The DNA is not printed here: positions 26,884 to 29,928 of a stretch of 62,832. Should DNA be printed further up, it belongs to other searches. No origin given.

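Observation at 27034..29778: Cyanophycin-synthetase homologue with an intact N-domain HxxEH motif but eroded ATP-grasp and Mur-ligase catalytic motifs: candidate pseudo-synthetase or repurposed enzyme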

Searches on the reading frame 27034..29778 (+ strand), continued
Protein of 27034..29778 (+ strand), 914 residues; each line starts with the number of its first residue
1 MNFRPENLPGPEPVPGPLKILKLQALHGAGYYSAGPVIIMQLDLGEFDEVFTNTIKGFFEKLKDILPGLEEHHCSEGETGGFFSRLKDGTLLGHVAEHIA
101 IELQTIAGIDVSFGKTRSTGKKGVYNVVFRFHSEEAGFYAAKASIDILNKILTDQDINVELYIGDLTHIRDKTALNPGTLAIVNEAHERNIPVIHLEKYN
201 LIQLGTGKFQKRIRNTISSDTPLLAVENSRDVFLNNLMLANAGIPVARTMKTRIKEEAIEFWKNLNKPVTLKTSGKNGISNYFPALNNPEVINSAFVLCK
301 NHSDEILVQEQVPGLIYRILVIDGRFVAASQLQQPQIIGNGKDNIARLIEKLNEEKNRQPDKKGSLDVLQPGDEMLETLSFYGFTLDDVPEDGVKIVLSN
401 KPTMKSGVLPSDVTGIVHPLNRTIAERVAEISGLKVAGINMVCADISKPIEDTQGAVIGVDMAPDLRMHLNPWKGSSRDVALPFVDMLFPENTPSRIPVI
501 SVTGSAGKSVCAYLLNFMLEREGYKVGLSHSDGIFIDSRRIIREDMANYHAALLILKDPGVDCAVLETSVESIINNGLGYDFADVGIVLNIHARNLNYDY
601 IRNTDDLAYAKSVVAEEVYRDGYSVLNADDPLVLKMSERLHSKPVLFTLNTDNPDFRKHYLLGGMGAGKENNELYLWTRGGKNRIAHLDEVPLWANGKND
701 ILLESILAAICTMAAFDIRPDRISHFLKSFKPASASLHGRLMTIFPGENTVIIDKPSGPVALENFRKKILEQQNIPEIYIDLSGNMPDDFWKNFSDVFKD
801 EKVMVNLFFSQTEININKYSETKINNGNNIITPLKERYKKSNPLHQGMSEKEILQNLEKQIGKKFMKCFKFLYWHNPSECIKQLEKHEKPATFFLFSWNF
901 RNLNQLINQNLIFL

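Call 19: search_protein_families(library=ncbifam, proteins=[window:27034-29778:+, P0024, P0059], max_evalue=0.001)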
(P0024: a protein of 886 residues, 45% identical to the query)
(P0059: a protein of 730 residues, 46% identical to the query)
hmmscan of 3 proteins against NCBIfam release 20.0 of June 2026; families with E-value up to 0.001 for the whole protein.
window:27034-29778:+ (914 aa): 14 families
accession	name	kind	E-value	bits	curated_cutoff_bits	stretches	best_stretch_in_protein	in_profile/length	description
TIGR02068.2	cya_phycin_syn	equivalog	5.7e-215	716.1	850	1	19-768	1-753/862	cyanophycin synthetase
NF010623.0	PRK14016.1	subfamily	3.1e-212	707.2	877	1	18-769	1-753/871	cyanophycin synthetase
NF002688.0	PRK02471.1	equivalog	2.6e-30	105.5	425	1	236-491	494-754/756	bifunctional glutamate--cysteine ligase GshA/glutathione synthetase GshB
TIGR03103.1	trio_acet_GNAT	equivalog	3.2e-30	105.2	569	1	170-493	235-545/547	N-acetylglutaminylglutamine synthetase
NF001126.0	PRK00139.1-4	equivalog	1.2e-14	53.8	373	1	485-770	92-363/486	UDP-N-acetylmuramoyl-L-alanyl-D-glutamate--2,6-diaminopimelate ligase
TIGR01435.1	glu_cys_lig_rel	equivalog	5.2e-11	41.5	656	1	235-489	473-719/719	bifunctional glutamate--cysteine ligase/glutathione synthetase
NF008896.0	PRK11929.1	equivalog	1.6e-10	39.5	1023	2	583-753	680-837/965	bifunctional UDP-N-acetylmuramoyl-L-alanyl-D-glutamate--2,6-diaminopimelate ligase MurE/UDP-N-acetylmuramoyl-tripeptide--D-alanyl-D-alanine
TIGR01085.1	murE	subfamily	6e-09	35.3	257.3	1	494-769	82-352/472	UDP-N-acetylmuramyl-tripeptide synthetase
NF001124.0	PRK00139.1-2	equivalog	1e-07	31.1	476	1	492-764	106-366/500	UDP-N-acetylmuramoyl-L-alanyl-D-glutamate--2,6-diaminopimelate ligase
NF053648.1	pMurE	equivalog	2.6e-06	26.5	600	1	585-733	192-317/464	pseudomurein biosynthesis peptide ligase pMurE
NF053645.1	pMurC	equivalog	1.9e-05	23.5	560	0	496-652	101-248/492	pseudomurein biosynthesis peptide ligase pMurC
TIGR01143.1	murF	subfamily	4.1e-05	22.7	288.6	1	497-754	74-301/418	UDP-N-acetylmuramoyl-tripeptide--D-alanyl-D-alanine ligase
NF033197.0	F430_CfbE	equivalog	4.4e-05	22.6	250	1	487-731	88-300/430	coenzyme F430 synthase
TIGR01087.1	murD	equivalog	0.00021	20.5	211.95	0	496-526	103-133/441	UDP-N-acetylmuramoyl-L-alanine--D-glutamate ligase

P0024 (886 aa): 29 families (the best 25 are shown)
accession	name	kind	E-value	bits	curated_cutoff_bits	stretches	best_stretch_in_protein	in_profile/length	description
TIGR02068.2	cya_phycin_syn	equivalog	2.1e-284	945.8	850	1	21-879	1-861/862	cyanophycin synthetase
NF010623.0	PRK14016.1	subfamily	1.2e-271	903.7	877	1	20-883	1-867/871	cyanophycin synthetase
TIGR03103.1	trio_acet_GNAT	equivalog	1.1e-53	182.6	569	1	177-493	240-544/547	N-acetylglutaminylglutamine synthetase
NF002688.0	PRK02471.1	equivalog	4.4e-52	177.4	425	1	180-491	434-753/756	bifunctional glutamate--cysteine ligase GshA/glutathione synthetase GshB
TIGR01085.1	murE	subfamily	9.3e-30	103.9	257.3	1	442-866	27-445/472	UDP-N-acetylmuramyl-tripeptide synthetase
NF001126.0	PRK00139.1-4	equivalog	2.2e-29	102.4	373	1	493-882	99-471/486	UDP-N-acetylmuramoyl-L-alanyl-D-glutamate--2,6-diaminopimelate ligase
TIGR01435.1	glu_cys_lig_rel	equivalog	2.8e-28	98.6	656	1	180-490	416-719/719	bifunctional glutamate--cysteine ligase/glutathione synthetase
NF010628.0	PRK14022.1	equivalog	1.7e-22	79.8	536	1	482-880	95-467/483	UDP-N-acetylmuramoyl-L-alanyl-D-glutamate--L-lysine ligase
NF001124.0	PRK00139.1-2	equivalog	4.5e-20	71.9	476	1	477-859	91-459/500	UDP-N-acetylmuramoyl-L-alanyl-D-glutamate--2,6-diaminopimelate ligase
NF008896.0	PRK11929.1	equivalog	1e-18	66.6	1023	1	495-831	109-440/965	bifunctional UDP-N-acetylmuramoyl-L-alanyl-D-glutamate--2,6-diaminopimelate ligase MurE/UDP-N-acetylmuramoyl-tripeptide--D-alanyl-D-alanine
NF001123.0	PRK00139.1-1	equivalog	1.2e-17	63.8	586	1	494-881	103-477/493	UDP-N-acetylmuramoyl-L-alanyl-D-glutamate--2,6-diaminopimelate ligase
NF040720.1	MptN_Meth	equivalog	2.9e-15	56.1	350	1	227-330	95-201/291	tetrahydromethanopterin:alpha-L-glutamate ligase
NF053645.1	pMurC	equivalog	1.2e-13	50.6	560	1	497-658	101-253/492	pseudomurein biosynthesis peptide ligase pMurC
TIGR00768.1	rimK_fam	subfamily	5e-13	49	143.4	1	226-332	80-191/276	RimK family alpha-L-glutamate ligase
NF001131.0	PRK00139.2-5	equivalog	9.6e-10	37.9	1000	1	490-800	101-394/483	UDP-N-acetylmuramoyl-L-alanyl-D-glutamate--2,6-diaminopimelate ligase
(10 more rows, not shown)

P0059 (730 aa): 22 families
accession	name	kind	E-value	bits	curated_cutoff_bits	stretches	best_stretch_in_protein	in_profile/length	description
NF010623.0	PRK14016.1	subfamily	2.4e-233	777.1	877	1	15-729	1-715/871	cyanophycin synthetase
TIGR02068.2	cya_phycin_syn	equivalog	1e-232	774.8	850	1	16-730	1-714/862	cyanophycin synthetase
NF002688.0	PRK02471.1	equivalog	1.9e-53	181.9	425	1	172-487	431-753/756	bifunctional glutamate--cysteine ligase GshA/glutathione synthetase GshB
TIGR03103.1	trio_acet_GNAT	equivalog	1.7e-52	178.7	569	1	167-490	235-545/547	N-acetylglutaminylglutamine synthetase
TIGR01435.1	glu_cys_lig_rel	equivalog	1.9e-26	92.5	656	1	174-486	415-719/719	bifunctional glutamate--cysteine ligase/glutathione synthetase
TIGR00768.1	rimK_fam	subfamily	1.9e-16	60.2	143.4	1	221-327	80-191/276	RimK family alpha-L-glutamate ligase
NF040720.1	MptN_Meth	equivalog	3.9e-12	45.8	350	1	222-326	95-202/291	tetrahydromethanopterin:alpha-L-glutamate ligase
TIGR02144.1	LysX_arch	equivalog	5.8e-10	38.7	275.6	1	222-291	81-149/281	lysine biosynthesis protein LysX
NF007764.0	PRK10446.1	equivalog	7.6e-07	28.7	331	0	401-462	214-266/300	30S ribosomal protein S6--L-glutamate ligase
NF002378.0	PRK01372.1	subfamily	1.6e-06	27.1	243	1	220-331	92-201/305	D-alanine--D-alanine ligase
NF002563.0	PRK02186.1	subfamily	2.3e-06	26.1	625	1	222-316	101-195/890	argininosuccinate lyase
TIGR01205.1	D_ala_D_alaTIGR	subfamily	6.4e-06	25.4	245.65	1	220-319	98-201/318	D-alanine--D-alanine ligase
NF001126.0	PRK00139.1-4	equivalog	7.9e-06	24.7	373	1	453-644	63-256/486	UDP-N-acetylmuramoyl-L-alanyl-D-glutamate--2,6-diaminopimelate ligase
NF008896.0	PRK11929.1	equivalog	4.6e-05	21.4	1023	0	490-544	108-161/965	bifunctional UDP-N-acetylmuramoyl-L-alanyl-D-glutamate--2,6-diaminopimelate ligase MurE/UDP-N-acetylmuramoyl-tripeptide--D-alanyl-D-alanine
NF002525.0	PRK01966.1-1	equivalog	8.3e-05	21.7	457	1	220-307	132-222/364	D-alanine--D-alanine ligase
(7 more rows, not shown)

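Call 20: find_encoding_contigs(protein=P0021, flank=10000, max_places=2)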
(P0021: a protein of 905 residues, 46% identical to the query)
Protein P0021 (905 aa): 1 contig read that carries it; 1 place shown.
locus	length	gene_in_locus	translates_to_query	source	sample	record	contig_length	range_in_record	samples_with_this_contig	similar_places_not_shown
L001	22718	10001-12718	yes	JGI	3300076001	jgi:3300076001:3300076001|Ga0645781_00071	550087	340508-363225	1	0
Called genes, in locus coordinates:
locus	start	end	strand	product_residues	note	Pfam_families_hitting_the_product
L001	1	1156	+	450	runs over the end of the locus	PF01408:GFO_IDH_MocA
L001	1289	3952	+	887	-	PF00933:Glyco_hydro_3, PF01915:Glyco_hydro_3_C, PF07691:PA14, PF14310:Fn3-like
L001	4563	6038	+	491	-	PF02324:Glyco_hydro_70 (faint), PF00128:Alpha-amylase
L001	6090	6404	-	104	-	PF03466:LysR_substrate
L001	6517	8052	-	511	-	PF14134:DUF4301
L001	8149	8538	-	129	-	PF00166:Cpn10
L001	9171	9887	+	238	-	PF03575:Peptidase_S51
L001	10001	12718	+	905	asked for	PF18921:Cyanophycin_syn, PF08245:Mur_ligase_M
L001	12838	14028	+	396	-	PF16115:DUF4831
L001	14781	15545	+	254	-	PF00106:adh_short, PF13561:adh_short_C2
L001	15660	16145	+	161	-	PF04224:DUF417 (faint), PF07681:DoxX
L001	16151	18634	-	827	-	-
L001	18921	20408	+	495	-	-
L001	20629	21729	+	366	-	-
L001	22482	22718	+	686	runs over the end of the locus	PF00676:E1_dh, PF02779:Transket_pyr, PF02780:Transketolase_C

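Call 21: find_encoding_contigs(protein=P0016, flank=10000, max_places=2)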
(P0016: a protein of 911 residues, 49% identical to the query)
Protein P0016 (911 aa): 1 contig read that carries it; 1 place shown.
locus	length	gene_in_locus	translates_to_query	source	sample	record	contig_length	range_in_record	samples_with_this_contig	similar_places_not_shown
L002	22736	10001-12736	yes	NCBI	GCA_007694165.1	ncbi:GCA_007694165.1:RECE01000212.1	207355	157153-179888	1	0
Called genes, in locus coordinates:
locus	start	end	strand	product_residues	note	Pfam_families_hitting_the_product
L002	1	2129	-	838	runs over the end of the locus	PF07581:Glug (faint), PF18962:Por_Secre_tail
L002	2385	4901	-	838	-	PF07581:Glug (faint), PF18962:Por_Secre_tail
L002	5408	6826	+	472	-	PF14289:DUF4369 (weak), PF17127:DUF5106, PF00578:AhpC-TSA, PF08534:Redoxin, PF13098:Thioredoxin_2 (weak), PF13905:Thioredoxin_8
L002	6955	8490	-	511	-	PF14134:DUF4301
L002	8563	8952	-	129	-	PF00166:Cpn10 (weak)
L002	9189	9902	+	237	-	PF03575:Peptidase_S51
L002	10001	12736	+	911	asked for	PF18921:Cyanophycin_syn, PF08245:Mur_ligase_M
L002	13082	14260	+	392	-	PF16115:DUF4831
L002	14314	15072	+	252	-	PF00106:adh_short, PF13561:adh_short_C2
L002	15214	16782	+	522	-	PF00583:Acetyltransf_1 (weak), PF00795:CN_hydrolase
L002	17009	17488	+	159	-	PF07681:DoxX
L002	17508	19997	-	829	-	-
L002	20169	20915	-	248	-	PF00106:adh_short, PF08659:KR, PF13561:adh_short_C2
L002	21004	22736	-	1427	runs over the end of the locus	PF05693:Glycogen_syn, PF08323:Glyco_transf_5 (weak), PF20706:GT4-conflict (faint), PF00534:Glycos_transf_1 (faint), PF05693:Glycogen_syn, PF11897:DUF3417, PF00343:Phosphorylase, PF28476:GlgP_C, +1 more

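Call 22: find_encoding_contigs(protein=P0010, flank=10000, max_places=2)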
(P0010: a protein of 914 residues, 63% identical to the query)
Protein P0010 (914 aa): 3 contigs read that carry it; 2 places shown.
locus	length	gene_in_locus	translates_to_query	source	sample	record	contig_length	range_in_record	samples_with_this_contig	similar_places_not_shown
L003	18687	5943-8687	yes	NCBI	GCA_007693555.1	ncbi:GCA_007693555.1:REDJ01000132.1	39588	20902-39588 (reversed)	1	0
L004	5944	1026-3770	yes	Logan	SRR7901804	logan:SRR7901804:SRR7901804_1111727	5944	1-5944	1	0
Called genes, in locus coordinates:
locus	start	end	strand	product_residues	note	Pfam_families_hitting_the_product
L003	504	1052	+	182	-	PF16702:DUF5063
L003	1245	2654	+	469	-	PF14289:DUF4369 (weak), PF17127:DUF5106 (faint), PF00578:AhpC-TSA, PF08534:Redoxin, PF13098:Thioredoxin_2 (faint), PF13905:Thioredoxin_8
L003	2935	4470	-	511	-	PF14134:DUF4301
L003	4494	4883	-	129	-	PF00166:Cpn10 (weak)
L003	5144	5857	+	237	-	PF03575:Peptidase_S51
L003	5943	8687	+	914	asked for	PF18921:Cyanophycin_syn, PF08245:Mur_ligase_M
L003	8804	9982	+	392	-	PF16115:DUF4831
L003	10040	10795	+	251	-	PF00106:adh_short, PF08659:KR (weak), PF13561:adh_short_C2, PF23441:SDR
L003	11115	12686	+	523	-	PF00583:Acetyltransf_1 (weak), PF00795:CN_hydrolase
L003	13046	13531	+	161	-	PF04224:DUF417 (faint), PF07681:DoxX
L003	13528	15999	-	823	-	PF14559:TPR_19 (faint)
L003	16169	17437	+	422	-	PF13734:Inhibitor_I69, PF01640:Peptidase_C10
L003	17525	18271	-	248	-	PF00106:adh_short, PF08659:KR, PF13561:adh_short_C2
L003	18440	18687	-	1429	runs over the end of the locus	PF05693:Glycogen_syn, PF08323:Glyco_transf_5, PF00534:Glycos_transf_1 (faint), PF13692:Glyco_trans_1_4 (faint), PF05693:Glycogen_syn, PF11897:DUF3417, PF00343:Phosphorylase, PF28476:GlgP_C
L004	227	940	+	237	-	PF03575:Peptidase_S51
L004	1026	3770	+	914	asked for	PF18921:Cyanophycin_syn, PF08245:Mur_ligase_M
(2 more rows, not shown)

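Call 23: find_encoding_contigs(protein=P0024, flank=10000, max_places=2)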
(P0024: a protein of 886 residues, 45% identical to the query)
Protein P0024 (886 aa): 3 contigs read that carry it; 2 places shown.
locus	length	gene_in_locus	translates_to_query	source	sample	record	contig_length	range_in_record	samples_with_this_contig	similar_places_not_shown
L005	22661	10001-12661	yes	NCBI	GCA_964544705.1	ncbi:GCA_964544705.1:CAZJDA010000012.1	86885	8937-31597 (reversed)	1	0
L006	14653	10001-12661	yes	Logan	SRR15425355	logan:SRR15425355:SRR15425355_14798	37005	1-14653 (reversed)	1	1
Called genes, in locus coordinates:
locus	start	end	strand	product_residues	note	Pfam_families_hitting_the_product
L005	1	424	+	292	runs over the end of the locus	PF01297:ZnuA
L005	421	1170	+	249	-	PF00005:ABC_tran, PF02463:SMC_N (weak), PF13304:AAA_21 (faint)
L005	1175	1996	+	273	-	PF00950:ABC-3, PF01032:FecCD (weak)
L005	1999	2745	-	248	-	PF13568:OMP_b-brl_2 (weak)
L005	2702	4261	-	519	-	PF00082:Peptidase_S8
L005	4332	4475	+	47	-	-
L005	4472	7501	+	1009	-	PF02743:dCache_1, PF13185:GAF_2, PF08448:PAS_4, PF13426:PAS_9 (weak), PF00989:PAS (weak), PF08448:PAS_4, PF13426:PAS_9, PF08447:PAS_3 (weak), +1 more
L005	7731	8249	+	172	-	-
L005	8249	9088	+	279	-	-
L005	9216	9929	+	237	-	PF03575:Peptidase_S51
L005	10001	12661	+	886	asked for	PF18921:Cyanophycin_syn, PF08443:RimK (faint), PF08245:Mur_ligase_M, PF02875:Mur_ligase_C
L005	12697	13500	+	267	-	-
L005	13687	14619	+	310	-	PF03575:Peptidase_S51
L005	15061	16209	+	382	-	PF01551:Peptidase_M23 (faint)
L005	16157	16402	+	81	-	-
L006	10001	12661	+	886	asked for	PF18921:Cyanophycin_syn, PF08443:RimK (faint), PF08245:Mur_ligase_M, PF02875:Mur_ligase_C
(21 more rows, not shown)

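Call 24: find_encoding_contigs(protein=P0069, flank=10000, max_places=2)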
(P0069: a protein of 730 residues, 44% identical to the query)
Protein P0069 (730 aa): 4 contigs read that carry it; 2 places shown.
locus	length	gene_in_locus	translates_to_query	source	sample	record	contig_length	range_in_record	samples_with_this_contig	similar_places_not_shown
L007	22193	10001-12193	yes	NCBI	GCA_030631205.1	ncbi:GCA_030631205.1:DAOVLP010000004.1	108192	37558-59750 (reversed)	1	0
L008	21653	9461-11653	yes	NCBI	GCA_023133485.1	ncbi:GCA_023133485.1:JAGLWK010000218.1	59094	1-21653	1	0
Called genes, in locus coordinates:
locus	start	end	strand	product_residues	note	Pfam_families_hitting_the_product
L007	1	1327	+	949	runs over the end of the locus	PF00041:fn3 (faint), PF21910:GH85_C (faint), PF18998:Flg_new_2, PF18962:Por_Secre_tail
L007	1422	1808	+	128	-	-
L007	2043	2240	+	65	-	-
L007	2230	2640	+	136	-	PF01850:PIN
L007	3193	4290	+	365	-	PF13173:AAA_14, PF13401:AAA_22 (faint), PF08279:HTH_11 (faint), PF13635:DUF4143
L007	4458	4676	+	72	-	-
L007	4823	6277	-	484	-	PF13585:CHU_C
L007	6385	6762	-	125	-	PF05635:23S_rRNA_IVP, PF22296:bAvd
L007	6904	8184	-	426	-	PF00675:Peptidase_M16 (weak), PF05193:Peptidase_M16_C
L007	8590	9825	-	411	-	PF00675:Peptidase_M16, PF05193:Peptidase_M16_C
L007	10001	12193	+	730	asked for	PF18921:Cyanophycin_syn, PF02655:ATP-grasp_3 (weak), PF08443:RimK (weak), PF14397:ATPgrasp_ST (weak), PF02955:GSH-S_ATP (faint), PF08245:Mur_ligase_M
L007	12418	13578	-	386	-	PF01979:Amidohydro_1, PF07969:Amidohydro_3 (weak)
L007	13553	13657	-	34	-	-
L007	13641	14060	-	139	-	PF22600:MTPAP-like_central (faint), PF01909:NTP_transf_2, PF18765:Polbeta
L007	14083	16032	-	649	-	PF13549:ATP-grasp_5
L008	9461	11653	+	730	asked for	PF18921:Cyanophycin_syn, PF02655:ATP-grasp_3 (weak), PF08443:RimK (weak), PF14397:ATPgrasp_ST (weak), PF02955:GSH-S_ATP (faint), PF08245:Mur_ligase_M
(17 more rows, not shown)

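Call 25: find_encoding_contigs(protein=P0022, flank=10000, max_places=2)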
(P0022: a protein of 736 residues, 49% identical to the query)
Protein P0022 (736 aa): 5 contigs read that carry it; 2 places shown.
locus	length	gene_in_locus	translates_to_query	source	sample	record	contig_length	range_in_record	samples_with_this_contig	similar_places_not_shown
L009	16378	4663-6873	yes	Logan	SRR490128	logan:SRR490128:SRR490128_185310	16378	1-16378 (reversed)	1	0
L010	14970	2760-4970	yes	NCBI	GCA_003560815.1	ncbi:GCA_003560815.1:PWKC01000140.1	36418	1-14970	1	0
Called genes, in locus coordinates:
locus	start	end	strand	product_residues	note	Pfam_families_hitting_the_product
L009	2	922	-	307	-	?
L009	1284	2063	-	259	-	PF13566:DUF4130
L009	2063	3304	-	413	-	PF04055:Radical_SAM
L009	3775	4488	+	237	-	PF03575:Peptidase_S51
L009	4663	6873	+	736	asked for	PF18921:Cyanophycin_syn, PF08443:RimK (faint), PF08245:Mur_ligase_M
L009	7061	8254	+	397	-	PF16115:DUF4831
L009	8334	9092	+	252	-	PF00106:adh_short, PF08659:KR (weak), PF13561:adh_short_C2, PF23441:SDR (weak)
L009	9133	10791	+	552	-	PF00583:Acetyltransf_1 (weak), PF00795:CN_hydrolase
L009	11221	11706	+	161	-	PF04224:DUF417 (faint), PF07681:DoxX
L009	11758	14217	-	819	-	-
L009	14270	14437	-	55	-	-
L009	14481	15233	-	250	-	PF00106:adh_short, PF08659:KR, PF13561:adh_short_C2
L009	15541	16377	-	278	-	?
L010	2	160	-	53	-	?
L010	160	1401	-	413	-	PF04055:Radical_SAM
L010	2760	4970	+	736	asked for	PF18921:Cyanophycin_syn, PF08443:RimK (faint), PF08245:Mur_ligase_M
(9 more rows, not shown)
